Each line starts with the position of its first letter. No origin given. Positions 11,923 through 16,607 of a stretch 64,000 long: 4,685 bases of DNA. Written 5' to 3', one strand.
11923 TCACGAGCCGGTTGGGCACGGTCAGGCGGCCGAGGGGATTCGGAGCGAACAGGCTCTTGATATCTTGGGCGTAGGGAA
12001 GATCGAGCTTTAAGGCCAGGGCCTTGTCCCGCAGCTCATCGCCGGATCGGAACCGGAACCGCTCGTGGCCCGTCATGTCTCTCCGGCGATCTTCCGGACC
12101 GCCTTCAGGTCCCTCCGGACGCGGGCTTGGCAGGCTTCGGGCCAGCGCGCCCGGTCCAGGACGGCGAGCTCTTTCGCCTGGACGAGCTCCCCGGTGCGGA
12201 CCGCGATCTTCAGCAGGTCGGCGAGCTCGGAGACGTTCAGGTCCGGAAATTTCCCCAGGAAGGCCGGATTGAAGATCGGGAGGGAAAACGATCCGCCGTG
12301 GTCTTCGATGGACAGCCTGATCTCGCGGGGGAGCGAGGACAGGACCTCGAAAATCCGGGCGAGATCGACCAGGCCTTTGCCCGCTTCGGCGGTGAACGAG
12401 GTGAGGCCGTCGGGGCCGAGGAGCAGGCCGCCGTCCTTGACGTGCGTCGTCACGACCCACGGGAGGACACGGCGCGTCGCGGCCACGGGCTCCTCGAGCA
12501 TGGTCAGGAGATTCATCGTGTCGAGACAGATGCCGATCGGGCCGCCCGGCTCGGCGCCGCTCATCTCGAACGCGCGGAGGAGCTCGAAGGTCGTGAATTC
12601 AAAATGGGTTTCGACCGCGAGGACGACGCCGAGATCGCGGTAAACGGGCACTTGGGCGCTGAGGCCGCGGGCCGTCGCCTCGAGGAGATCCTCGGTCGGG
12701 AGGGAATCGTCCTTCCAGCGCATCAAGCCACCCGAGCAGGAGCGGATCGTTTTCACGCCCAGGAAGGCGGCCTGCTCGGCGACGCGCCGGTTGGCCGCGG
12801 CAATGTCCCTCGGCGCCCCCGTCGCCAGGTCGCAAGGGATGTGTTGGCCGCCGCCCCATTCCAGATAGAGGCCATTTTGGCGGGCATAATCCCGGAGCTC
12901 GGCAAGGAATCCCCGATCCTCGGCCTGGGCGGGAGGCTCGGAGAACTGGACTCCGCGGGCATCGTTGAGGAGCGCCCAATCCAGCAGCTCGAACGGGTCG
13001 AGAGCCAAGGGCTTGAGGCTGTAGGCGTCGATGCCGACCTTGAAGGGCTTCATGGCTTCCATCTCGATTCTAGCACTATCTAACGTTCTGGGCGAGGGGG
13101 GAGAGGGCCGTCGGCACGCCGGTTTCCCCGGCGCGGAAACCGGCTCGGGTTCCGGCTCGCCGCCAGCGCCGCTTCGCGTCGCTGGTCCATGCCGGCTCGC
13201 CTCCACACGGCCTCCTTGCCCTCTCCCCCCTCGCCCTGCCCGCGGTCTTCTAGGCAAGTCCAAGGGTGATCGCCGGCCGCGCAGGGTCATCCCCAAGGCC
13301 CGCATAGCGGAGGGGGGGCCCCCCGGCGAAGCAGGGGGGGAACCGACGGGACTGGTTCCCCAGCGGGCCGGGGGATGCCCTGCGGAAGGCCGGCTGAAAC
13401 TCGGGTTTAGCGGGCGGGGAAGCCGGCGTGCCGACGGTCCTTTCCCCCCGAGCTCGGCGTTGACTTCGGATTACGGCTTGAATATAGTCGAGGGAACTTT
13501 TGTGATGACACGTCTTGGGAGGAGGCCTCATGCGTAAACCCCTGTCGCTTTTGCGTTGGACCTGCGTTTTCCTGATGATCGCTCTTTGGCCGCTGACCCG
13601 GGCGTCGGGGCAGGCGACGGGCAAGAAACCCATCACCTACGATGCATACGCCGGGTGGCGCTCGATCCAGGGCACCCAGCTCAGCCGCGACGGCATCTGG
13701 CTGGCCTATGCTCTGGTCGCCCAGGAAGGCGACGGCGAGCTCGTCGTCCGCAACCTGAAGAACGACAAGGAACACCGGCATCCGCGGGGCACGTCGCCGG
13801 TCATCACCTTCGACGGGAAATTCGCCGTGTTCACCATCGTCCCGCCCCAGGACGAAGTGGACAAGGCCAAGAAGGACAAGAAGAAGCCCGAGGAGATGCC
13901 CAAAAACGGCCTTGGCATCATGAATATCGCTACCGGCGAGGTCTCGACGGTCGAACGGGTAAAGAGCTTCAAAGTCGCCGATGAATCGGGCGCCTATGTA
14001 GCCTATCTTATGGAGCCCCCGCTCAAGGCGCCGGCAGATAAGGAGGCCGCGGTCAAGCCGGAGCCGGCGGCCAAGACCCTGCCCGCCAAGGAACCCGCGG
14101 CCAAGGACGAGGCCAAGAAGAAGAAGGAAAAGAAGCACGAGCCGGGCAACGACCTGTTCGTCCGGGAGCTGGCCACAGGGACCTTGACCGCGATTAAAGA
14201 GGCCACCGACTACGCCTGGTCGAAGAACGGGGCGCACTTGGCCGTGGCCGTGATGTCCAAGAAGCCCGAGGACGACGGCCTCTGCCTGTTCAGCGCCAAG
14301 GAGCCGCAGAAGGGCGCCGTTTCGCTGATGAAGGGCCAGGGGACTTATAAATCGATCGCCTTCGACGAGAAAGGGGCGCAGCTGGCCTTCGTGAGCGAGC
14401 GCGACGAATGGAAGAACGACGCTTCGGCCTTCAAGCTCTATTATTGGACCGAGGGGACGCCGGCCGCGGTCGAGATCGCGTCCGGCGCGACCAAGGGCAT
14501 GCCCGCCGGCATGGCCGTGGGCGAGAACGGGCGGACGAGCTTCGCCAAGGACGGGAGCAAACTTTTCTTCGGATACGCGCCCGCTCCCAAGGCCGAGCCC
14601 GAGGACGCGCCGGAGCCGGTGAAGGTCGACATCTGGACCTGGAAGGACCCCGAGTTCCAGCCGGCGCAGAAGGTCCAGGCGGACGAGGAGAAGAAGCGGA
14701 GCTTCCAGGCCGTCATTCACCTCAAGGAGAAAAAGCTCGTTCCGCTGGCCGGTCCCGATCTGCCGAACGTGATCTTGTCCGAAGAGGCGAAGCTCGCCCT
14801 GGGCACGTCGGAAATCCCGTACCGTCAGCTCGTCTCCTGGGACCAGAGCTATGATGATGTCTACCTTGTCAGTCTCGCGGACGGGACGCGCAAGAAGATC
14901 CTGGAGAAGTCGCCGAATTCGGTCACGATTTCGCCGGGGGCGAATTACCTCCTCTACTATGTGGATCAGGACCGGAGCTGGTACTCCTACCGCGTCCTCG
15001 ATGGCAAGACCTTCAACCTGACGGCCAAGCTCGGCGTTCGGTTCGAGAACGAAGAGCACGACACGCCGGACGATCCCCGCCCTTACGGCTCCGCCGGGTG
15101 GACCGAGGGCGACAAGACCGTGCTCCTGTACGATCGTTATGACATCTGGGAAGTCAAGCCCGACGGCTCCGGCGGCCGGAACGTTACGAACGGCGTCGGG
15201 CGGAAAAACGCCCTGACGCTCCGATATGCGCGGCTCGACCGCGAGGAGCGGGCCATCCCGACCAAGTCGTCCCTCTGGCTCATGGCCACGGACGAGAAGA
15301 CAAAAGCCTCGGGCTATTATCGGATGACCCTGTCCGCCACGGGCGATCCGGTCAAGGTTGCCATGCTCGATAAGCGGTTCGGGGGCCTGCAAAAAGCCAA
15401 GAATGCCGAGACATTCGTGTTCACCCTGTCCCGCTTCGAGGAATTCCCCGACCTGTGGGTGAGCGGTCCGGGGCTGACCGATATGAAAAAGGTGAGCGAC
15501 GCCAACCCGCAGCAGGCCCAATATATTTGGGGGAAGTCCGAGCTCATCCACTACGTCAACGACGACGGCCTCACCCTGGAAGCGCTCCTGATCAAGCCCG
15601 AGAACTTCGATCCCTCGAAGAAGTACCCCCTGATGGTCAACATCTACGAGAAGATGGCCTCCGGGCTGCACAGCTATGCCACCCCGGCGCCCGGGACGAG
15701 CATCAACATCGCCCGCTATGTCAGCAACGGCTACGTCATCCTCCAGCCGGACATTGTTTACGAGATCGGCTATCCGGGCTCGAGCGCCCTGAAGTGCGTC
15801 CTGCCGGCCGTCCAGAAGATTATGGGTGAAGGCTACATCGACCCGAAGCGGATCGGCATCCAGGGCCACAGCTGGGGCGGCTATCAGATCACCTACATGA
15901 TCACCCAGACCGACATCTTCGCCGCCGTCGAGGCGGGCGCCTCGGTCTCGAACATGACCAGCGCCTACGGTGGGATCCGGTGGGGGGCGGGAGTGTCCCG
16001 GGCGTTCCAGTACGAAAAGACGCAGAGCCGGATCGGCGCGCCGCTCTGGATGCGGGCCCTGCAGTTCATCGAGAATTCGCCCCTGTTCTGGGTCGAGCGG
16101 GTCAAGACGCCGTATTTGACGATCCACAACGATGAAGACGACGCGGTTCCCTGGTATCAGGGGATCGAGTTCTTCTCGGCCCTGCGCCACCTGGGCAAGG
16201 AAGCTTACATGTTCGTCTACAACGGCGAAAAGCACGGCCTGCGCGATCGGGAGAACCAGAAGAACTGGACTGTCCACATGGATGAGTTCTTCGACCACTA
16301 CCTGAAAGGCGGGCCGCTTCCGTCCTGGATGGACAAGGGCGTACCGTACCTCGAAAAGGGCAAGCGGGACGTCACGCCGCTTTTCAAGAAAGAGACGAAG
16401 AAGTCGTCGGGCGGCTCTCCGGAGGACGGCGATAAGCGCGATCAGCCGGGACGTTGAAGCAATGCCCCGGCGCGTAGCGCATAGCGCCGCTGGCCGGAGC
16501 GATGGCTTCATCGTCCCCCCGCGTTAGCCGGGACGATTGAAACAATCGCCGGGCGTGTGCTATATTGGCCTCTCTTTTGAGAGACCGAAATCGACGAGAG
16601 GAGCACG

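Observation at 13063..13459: About 400 bp of GC-rich non-coding sequence with nested long inverted repeats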

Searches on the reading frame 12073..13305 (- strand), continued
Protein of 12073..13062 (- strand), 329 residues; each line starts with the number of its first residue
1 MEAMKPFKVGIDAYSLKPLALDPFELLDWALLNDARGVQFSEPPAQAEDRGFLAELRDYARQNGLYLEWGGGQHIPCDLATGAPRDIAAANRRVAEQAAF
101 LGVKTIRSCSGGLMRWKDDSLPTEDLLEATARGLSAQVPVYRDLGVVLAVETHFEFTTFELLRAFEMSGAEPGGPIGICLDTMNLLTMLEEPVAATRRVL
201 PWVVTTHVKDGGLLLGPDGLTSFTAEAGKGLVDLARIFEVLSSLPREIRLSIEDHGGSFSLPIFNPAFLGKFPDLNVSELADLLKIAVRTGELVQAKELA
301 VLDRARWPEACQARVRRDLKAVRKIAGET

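Call 76: find_encoding_contigs(protein=P0055, flank=10000, max_places=2)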
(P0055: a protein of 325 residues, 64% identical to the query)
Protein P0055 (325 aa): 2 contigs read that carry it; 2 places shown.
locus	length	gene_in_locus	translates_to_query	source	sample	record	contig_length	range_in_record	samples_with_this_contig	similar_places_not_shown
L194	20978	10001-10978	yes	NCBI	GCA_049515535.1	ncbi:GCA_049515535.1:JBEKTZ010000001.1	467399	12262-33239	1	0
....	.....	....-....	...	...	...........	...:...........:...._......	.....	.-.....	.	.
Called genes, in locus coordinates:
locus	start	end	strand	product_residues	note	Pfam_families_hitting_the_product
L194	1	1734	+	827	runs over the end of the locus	PF01074:Glyco_hydro_38N, PF09261:Alpha-mann_mid, PF07748:Glyco_hydro_38C, PF17677:Glyco_hydro38C2 (weak)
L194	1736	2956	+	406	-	PF01408:GFO_IDH_MocA, PF22725:GFO_IDH_MocA_C3 (weak)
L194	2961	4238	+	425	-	PF05958:tRNA_U5-meth_tr, PF03602:Cons_hypoth95 (weak), PF02475:TRM5-TYW2_MTfase (weak)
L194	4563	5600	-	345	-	PF21016:RlmN_N, PF04055:Radical_SAM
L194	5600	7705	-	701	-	PF00474:SSF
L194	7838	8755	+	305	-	PF00892:EamA, PF08627:CRT-like (faint), PF00892:EamA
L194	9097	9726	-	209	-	PF02607:B12-binding_2, PF02310:B12-binding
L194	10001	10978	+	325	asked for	PF01261:AP_endonuc_2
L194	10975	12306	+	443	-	PF00724:Oxidored_FMN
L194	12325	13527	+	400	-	PF00365:PFK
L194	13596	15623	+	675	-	PF00890:FAD_binding_2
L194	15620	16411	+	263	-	PF00106:adh_short, PF08659:KR (faint), PF13561:adh_short_C2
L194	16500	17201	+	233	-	PF18917:LiaI-LiaF-like_TM1, PF22570:LiaF-TM, PF18917:LiaI-LiaF-like_TM1, PF09922:LiaF-like_C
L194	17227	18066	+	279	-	-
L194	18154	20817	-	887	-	PF13176:TPR_7 (faint), PF07719:TPR_2 (faint), PF00515:TPR_1 (faint), PF13424:TPR_12 (faint), PF13432:TPR_16 (weak)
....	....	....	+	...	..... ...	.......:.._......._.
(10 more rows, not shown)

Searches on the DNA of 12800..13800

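Call 4: search_rna_families(source=window, start=12800, end=13800, threshold=evalue, max_evalue=10, show_alignments=3)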
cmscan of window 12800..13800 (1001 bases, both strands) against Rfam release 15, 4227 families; matches with E-value up to 10: 3.
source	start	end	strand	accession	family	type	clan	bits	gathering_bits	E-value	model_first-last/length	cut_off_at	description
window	13112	13165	+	RF02874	AS-traG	Gene; antisense;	-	16.8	58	5.5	1-86/86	no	Antisense to traG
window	13160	13195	+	RF01333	CRISPR-DR20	Gene; CRISPR;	-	15.3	42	6.4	1-36/36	no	CRISPR RNA direct repeat element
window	13682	13697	-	RF03139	S4-Bacteroidia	Cis-reg; leader;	CL00119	14.2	34.7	5.2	1-34/34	no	S4-Bacteroidia ribosomal protein leader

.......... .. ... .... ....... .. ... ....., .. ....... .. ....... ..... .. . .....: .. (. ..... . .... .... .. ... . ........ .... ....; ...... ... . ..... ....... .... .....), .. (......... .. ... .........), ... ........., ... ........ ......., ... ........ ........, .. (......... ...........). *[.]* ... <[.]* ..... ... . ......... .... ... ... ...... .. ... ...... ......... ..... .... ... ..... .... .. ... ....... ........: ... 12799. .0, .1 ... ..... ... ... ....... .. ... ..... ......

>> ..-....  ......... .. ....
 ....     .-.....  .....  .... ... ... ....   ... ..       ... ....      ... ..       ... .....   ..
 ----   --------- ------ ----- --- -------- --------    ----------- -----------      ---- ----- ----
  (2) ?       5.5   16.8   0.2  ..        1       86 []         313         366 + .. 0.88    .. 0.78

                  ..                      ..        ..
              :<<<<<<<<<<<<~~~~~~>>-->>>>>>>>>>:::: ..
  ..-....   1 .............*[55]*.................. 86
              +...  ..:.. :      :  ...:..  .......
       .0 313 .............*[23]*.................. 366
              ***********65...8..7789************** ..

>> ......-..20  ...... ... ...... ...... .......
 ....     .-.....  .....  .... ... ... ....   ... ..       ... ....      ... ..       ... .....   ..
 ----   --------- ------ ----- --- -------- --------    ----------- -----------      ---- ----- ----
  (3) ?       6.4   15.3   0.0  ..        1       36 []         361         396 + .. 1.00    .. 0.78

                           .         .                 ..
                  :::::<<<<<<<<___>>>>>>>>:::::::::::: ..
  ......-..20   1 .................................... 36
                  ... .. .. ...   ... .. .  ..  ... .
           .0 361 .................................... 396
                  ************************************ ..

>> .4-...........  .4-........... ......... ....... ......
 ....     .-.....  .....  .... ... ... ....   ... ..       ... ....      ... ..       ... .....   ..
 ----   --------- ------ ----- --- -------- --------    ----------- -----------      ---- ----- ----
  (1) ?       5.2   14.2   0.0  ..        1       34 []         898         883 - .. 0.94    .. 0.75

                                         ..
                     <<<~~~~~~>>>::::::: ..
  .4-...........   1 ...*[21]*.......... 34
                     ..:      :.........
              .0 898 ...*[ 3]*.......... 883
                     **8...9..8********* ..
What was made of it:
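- No Rfam match at E up to 10 (call 4).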

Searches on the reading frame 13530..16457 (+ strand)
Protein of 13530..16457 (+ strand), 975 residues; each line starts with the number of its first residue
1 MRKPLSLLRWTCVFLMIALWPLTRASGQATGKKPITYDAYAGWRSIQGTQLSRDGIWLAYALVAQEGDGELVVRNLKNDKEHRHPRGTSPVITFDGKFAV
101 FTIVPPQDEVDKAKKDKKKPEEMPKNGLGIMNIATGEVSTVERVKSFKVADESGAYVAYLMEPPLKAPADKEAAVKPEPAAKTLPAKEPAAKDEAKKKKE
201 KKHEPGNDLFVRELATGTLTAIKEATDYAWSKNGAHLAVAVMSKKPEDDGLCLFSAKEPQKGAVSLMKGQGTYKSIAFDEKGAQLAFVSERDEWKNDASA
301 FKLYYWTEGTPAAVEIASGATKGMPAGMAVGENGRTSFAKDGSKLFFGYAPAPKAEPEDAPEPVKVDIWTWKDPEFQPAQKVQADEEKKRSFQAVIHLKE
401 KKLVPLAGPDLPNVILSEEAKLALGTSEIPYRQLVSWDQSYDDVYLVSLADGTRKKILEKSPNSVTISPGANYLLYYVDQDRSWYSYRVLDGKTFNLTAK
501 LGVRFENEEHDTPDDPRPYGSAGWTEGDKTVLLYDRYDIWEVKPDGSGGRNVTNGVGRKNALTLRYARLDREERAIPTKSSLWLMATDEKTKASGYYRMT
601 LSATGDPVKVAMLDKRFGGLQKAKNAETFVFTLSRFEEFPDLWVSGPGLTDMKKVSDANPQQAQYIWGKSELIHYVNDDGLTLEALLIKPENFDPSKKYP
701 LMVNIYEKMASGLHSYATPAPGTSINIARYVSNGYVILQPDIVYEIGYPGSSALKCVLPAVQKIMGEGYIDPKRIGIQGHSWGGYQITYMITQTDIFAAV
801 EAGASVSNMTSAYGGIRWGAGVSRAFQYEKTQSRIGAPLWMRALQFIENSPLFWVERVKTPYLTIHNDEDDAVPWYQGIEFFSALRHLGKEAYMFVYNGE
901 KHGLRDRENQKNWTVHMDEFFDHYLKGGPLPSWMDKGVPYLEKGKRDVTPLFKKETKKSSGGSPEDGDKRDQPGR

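Call 10: search_protein_families(library=pfam, proteins=[window:13530-16457:+])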
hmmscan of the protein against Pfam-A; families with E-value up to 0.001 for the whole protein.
window:13530-16457:+ (975 aa): 1 family
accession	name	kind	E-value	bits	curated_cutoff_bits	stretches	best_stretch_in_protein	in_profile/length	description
PF00326.27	Peptidase_S9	-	3.4e-25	89.2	22.6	1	759-927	50-212/213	Prolyl oligopeptidase family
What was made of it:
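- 13530..16457 (+): Gene for an S9 (prolyl oligopeptidase family) peptidase, with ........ as ribosome-binding site at 13518-13525. Pfam PF00326 (call 10).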

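Call 14: find_encoding_contigs(protein=window:13530-16457:+, flank=10000, max_places=10)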
Protein window:13530-16457:+ (975 aa): 4 contigs read that carry it; 1 place shown.
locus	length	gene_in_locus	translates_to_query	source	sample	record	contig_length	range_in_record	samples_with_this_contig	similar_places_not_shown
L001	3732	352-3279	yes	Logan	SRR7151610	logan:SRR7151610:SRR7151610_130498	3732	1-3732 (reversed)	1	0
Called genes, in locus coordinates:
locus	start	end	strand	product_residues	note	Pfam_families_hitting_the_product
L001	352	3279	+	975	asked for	PF00326:Peptidase_S9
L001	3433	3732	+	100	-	?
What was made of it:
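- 13530..16457 (+): An identical protein is on Logan contig L001 (call 14).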
